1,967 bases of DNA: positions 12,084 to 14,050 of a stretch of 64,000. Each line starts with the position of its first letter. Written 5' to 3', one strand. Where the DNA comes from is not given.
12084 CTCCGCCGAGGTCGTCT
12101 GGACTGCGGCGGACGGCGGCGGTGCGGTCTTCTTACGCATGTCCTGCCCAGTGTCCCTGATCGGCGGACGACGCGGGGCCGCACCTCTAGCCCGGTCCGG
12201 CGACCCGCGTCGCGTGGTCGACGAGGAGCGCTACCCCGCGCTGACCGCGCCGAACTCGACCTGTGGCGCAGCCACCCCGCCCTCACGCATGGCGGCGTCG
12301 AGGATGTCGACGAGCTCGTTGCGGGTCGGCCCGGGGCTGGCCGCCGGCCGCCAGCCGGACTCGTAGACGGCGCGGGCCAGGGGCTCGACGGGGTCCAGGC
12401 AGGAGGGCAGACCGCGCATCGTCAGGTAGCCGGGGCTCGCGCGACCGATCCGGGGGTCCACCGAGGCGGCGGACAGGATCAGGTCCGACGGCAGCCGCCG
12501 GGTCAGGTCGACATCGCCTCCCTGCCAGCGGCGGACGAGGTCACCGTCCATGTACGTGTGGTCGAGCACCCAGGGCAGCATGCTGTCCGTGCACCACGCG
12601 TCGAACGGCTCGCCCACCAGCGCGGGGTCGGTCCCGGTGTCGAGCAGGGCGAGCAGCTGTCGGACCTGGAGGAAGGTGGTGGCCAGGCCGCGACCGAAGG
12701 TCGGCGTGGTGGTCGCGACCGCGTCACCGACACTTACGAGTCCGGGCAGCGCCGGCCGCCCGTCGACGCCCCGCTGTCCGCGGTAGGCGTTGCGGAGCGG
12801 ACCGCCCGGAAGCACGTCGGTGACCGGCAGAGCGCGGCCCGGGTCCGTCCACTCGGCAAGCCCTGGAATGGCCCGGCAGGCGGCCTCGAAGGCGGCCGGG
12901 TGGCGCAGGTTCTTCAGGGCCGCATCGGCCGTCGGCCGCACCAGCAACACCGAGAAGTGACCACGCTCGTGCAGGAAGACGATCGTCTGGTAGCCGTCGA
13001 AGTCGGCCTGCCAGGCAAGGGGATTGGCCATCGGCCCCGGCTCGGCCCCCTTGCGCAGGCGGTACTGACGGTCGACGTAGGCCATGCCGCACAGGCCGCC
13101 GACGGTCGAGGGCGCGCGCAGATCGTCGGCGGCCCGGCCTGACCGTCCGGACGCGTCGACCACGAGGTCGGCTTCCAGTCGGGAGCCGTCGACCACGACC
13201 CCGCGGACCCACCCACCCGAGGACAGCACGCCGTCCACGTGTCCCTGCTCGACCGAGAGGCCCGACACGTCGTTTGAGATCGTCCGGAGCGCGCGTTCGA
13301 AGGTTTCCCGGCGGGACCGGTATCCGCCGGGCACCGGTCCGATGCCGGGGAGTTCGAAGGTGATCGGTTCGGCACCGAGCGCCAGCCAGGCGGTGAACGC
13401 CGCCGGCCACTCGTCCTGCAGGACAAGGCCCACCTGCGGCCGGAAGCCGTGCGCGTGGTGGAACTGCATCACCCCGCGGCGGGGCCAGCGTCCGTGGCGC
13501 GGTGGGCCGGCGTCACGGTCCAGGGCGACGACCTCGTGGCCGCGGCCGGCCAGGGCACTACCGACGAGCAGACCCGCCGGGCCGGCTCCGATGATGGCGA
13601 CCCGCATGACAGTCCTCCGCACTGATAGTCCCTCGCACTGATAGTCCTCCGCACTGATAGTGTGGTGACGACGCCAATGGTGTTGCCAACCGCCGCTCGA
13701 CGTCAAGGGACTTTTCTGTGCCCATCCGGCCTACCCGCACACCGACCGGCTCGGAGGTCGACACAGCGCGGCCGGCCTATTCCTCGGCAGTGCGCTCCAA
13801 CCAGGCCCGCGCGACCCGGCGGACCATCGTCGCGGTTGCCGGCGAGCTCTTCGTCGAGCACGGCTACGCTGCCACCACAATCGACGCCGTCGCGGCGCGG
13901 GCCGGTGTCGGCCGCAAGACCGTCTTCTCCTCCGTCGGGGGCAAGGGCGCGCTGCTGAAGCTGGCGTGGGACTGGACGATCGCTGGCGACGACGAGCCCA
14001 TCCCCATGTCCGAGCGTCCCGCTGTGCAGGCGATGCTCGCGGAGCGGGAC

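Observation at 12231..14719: TetR regulator fused to a GNAT acetyltransferase domain, divergent from an FAD oxidoreductase, with three tetO-half-site-like direct repeats that each carry a Shine-Dalgarno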

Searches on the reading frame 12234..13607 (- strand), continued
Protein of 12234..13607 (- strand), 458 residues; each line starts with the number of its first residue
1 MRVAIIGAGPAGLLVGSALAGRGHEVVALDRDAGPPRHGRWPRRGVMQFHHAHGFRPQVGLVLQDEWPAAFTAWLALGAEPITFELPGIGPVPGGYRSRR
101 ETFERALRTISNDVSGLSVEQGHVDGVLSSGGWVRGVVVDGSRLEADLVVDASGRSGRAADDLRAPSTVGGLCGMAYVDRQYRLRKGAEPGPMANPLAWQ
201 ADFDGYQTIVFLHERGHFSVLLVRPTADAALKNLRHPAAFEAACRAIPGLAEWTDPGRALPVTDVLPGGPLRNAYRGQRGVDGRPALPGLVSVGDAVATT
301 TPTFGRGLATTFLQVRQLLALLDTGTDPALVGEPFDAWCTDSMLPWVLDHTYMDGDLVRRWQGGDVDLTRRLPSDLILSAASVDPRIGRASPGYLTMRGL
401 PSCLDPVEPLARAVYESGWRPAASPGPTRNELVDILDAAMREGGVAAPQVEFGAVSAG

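Call 41: find_encoding_contigs(protein=P0138, flank=3000, max_places=2)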
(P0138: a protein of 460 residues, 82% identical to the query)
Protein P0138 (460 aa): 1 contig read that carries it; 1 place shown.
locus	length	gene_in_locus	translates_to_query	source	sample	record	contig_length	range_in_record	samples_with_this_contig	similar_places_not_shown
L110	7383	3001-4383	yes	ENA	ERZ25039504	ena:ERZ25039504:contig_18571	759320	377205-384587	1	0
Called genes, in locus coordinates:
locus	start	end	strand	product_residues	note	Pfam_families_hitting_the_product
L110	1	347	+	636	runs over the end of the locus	PF26550:Tricorn_2nd (faint), PF00930:DPPIV_N (faint), PF26549:Tricorn_N, PF07676:PD40, PF01738:DLH, PF20434:BD-FAE, PF00561:Abhydrolase_1 (faint), PF00326:Peptidase_S9, +1 more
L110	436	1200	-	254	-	PF12840:HTH_20, PF08327:AHSA1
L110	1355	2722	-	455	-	PF01565:FAD_binding_4, PF08031:BBE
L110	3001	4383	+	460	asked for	PF01494:FAD_binding_3 (faint), PF04820:Trp_halogenase (faint)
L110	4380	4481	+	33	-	-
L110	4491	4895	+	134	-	-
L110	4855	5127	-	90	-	-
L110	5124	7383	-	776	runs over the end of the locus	PF01590:GAF, PF13185:GAF_2, PF00990:GGDEF, PF00563:EAL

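Call 42: find_encoding_contigs(protein=P0200, flank=3000, max_places=2)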
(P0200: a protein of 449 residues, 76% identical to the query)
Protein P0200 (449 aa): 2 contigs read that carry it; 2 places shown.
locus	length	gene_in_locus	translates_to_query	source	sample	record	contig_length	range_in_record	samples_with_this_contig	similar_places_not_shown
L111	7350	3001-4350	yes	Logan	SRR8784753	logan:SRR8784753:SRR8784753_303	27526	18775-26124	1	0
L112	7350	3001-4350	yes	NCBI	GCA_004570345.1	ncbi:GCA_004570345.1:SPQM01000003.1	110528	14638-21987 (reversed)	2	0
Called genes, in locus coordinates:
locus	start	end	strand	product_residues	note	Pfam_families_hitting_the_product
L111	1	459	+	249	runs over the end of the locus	PF13641:Glyco_tranf_2_3 (faint), PF00535:Glycos_transf_2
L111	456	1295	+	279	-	PF04794:YdjC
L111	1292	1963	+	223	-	PF13489:Methyltransf_23, PF01739:CheR (faint), PF05175:MTS (weak), PF13649:Methyltransf_25, PF13847:Methyltransf_31, PF08241:Methyltransf_11, PF08242:Methyltransf_12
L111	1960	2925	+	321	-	PF01073:3Beta_HSD, PF01370:Epimerase, PF02719:Polysacc_synt_2, PF04321:RmlD_sub_bind (weak), PF13460:NAD_binding_10, PF16363:GDP_Man_Dehyd, PF07993:NAD_binding_4 (weak)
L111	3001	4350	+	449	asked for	PF01266:DAO (weak), PF01494:FAD_binding_3 (faint), PF04820:Trp_halogenase (faint)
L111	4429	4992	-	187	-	PF02627:CMD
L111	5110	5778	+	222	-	PF00440:TetR_N, PF21597:TetR_C_43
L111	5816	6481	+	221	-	PF07110:EthD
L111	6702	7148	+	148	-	PF10604:Polyketide_cyc2, PF08327:AHSA1 (weak)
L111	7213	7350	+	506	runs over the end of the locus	PF00672:HAMP, PF00211:Guanylate_cyc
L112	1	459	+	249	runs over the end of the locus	PF13641:Glyco_tranf_2_3 (faint), PF00535:Glycos_transf_2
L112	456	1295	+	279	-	PF04794:YdjC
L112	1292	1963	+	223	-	PF13489:Methyltransf_23, PF01739:CheR (faint), PF05175:MTS (weak), PF13649:Methyltransf_25, PF13847:Methyltransf_31, PF08241:Methyltransf_11, PF08242:Methyltransf_12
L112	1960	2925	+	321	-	PF01073:3Beta_HSD, PF01370:Epimerase, PF02719:Polysacc_synt_2, PF04321:RmlD_sub_bind (weak), PF13460:NAD_binding_10, PF16363:GDP_Man_Dehyd, PF07993:NAD_binding_4 (weak)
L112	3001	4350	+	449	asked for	PF01266:DAO (weak), PF01494:FAD_binding_3 (faint), PF04820:Trp_halogenase (faint)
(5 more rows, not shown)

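Call 66: predict_structure(alignment_id=A3)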
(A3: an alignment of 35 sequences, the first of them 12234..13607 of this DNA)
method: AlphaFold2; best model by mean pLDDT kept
length: 458 residues; sequences in the alignment: 35
mean_pLDDT: 87.9   pTM: 0.87
mean pLDDT of the five models: 87.9, 85.9, 84.7, 83.6, 70.7
residues with pLDDT >= 90: 295; 70-90: 121; 50-70: 23; < 50: 19
segments of 3 or more residues with pLDDT < 50: 45-52, 448-458
pLDDT, mean of each block of 10 residues (from residue 1): 95 97 96 78 53 74 97 96 81 87 92 96 93 94 97 79 88 89 91 77 92 90 91 94 96 94 84 89 93 77 74 95 93 95 91 91 91 94 94 88 97 97 93 97 62 34
secondary structure, 60 per line:
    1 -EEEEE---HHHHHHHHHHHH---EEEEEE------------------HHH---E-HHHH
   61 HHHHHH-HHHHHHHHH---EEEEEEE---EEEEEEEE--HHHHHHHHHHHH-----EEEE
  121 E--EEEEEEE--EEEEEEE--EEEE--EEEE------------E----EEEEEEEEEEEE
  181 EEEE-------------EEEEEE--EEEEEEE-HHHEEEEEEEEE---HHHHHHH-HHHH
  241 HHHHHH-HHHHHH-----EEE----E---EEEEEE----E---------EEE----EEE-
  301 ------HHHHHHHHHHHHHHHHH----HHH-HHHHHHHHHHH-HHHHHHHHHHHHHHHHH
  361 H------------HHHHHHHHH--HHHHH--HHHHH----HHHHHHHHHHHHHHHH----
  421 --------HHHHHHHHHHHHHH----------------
elements in order: E2-6 H10-21 E25-30 H57-66 H68-76 E80-86 E90-97 H100-111 E117-121 E124-130 E133-139 E142-145 E148-151 E169-184 E198-203 E206-212 E217-225 H229-235 H237-246 H248-253 E259-261 E270-275 E290-292 E297-299 H307-323 H332-342 H344-361 H374-382 H385-389 H392-396 H401-416 H429-442

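Call 69: fold_search(model_id=the predicted structure, library=pdb)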
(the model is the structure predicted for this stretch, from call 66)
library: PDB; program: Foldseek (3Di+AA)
matches with E <= 10: 1870; with E <= 0.001: 925
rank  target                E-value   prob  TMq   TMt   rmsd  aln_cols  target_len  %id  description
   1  8wvt_A                9.7e-22  1.00  0.65  0.64   7.3       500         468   22  Crystal structure of Lsd18 in complex with ligands (released 2024-11-06)
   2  8wvf_A                1.2e-21  1.00  0.65  0.63   7.5       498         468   22  Crystal structure of Lsd18 mutant T189M and S195M (released 2023-12-13)
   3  8t3p_A                1.5e-21  1.00  0.66  0.63   7.9       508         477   22  Crystal structure of MonC1 (a flavin-dependent monooxygenase) (released 2023-11-08)
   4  9udd_A                3.5e-21  1.00  0.68  0.66   7.2       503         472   22  Crystal structure of MonCI in complex with monoepoxidized farnesyl acetate (released 2025-04-16)
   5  8wvb_A                3.5e-21  1.00  0.65  0.64  10.8       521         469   22  Crystal structure of Lsd18 mutant S195M (released 2023-12-13)
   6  8wvb_B                3.7e-21  1.00  0.64  0.64   8.0       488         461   22  Crystal structure of Lsd18 mutant S195M (released 2023-12-13)
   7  9udb_A                4.1e-21  1.00  0.69  0.68   7.5       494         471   22  Crystal structure of MonCI in complex with farnesyl acetate (released 2025-04-16)
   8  9udb_B                4.4e-21  1.00  0.69  0.67   7.5       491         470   22  Crystal structure of MonCI in complex with farnesyl acetate (released 2025-04-16)
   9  8t3p_B                5.5e-21  1.00  0.65  0.64   8.0       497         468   22  Crystal structure of MonC1 (a flavin-dependent monooxygenase) (released 2023-11-08)
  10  5bva                  4.7e-19  1.00  0.58  0.66  10.4       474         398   17  Structure of flavin-dependent brominase Bmp2 (released 2016-03-09)
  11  5bul                  7.9e-19  1.00  0.59  0.68   6.4       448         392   17  Structure of flavin-dependent brominase Bmp2 triple mutant Y302S F306V A345W (released 2016-03-09)
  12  6c6p_A                9.9e-19  1.00  0.65  0.66   8.6       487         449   17  Human squalene epoxidase (SQLE, squalene monooxygenase) structure with FAD and NB-598 (released 2019-01-16)
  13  6c6r_A                3.0e-18  1.00  0.64  0.65   8.7       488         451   16  Human Squalene Epoxidase (SQLE, Squalene Monooxygenase) structure with FAD (released 2019-01-16)
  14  6c6n_A                6.3e-18  1.00  0.65  0.66   8.7       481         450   17  Human squalene epoxidase (SQLE, squalene monooxygenase) structure with FAD and Cmpd-4" (released 2019-01-16)
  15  3e1t                  5.0e-17  1.00  0.53  0.55  13.1       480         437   20  Structure and action of the myxobacterial chondrochloren halogenase CndH, a new variant of FAD-dependent halogenases (released 2009-02-24)
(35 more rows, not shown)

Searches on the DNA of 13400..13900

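Call 50: search_rna_families(source=window, start=13400, end=13900, threshold=evalue, max_evalue=1)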
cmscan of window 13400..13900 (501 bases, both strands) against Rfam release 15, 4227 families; matches with E-value up to 1: 0.
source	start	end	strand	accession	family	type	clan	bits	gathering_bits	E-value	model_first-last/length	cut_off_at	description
